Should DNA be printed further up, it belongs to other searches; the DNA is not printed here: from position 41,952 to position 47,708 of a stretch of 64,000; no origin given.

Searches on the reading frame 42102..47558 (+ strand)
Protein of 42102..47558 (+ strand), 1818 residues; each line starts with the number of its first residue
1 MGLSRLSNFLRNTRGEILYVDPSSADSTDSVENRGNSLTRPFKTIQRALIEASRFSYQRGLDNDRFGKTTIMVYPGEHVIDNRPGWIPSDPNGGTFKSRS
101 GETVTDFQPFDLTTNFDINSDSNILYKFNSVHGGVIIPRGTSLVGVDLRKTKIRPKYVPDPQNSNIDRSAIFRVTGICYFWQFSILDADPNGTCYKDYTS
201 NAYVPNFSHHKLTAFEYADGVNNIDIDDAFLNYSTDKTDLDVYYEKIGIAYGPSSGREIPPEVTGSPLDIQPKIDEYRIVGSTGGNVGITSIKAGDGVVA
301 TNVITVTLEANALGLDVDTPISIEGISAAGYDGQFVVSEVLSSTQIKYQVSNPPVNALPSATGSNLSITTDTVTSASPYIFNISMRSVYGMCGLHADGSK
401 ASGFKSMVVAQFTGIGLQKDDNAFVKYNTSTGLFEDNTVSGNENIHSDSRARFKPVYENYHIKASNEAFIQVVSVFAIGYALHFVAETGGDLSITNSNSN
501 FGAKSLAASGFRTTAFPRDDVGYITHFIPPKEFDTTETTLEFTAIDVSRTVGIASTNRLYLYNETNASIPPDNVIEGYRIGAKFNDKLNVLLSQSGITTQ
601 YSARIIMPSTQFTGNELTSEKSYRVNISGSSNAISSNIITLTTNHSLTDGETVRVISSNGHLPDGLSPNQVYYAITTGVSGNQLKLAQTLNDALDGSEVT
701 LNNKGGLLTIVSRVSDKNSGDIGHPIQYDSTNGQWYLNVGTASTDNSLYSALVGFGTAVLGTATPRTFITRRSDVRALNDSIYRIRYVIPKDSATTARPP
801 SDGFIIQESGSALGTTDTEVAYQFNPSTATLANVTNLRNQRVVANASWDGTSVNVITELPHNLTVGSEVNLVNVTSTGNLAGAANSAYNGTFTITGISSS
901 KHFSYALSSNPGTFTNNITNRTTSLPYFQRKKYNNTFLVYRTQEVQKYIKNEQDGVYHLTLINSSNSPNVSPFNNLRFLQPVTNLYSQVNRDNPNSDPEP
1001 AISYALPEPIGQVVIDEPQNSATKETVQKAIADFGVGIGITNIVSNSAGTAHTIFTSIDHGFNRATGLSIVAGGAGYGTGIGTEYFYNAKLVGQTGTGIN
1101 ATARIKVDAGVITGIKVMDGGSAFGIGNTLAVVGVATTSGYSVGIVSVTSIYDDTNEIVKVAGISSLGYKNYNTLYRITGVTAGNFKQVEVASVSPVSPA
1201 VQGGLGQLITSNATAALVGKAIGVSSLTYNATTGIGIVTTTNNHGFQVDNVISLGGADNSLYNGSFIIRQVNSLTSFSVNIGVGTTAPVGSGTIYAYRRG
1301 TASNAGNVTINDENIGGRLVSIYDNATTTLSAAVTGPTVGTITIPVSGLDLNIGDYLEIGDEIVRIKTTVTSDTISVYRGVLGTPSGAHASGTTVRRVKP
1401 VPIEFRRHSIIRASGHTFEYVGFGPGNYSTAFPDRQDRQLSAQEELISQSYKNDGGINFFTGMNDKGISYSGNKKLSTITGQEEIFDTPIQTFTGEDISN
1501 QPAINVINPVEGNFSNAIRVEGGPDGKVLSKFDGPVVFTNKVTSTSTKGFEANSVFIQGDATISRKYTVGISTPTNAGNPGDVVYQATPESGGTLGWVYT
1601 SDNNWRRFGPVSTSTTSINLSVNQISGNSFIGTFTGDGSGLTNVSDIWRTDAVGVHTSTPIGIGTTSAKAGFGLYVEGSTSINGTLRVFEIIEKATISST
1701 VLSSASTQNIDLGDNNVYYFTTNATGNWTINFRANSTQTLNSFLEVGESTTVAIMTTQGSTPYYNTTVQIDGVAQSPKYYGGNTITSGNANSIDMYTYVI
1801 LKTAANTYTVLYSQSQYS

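Call 14: search_protein_families(library=phrogs, proteins=[window:42102-47558:+], max_evalue=0.001)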
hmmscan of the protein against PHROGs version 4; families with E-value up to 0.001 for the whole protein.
window:42102-47558:+ (1818 aa): 4 families
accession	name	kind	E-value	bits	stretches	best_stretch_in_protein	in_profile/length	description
phrog_529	-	tail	0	1432.4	4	1-816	1-757/1498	tail fiber protein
phrog_4527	-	tail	2.2e-175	586.3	5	116-604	626-1138/3730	short tail fiber protein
phrog_38839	-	tail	4.9e-65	221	1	1-251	1-256/302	tail fiber protein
phrog_5906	-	unknown function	9.5e-26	92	1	1657-1818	39-196/197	-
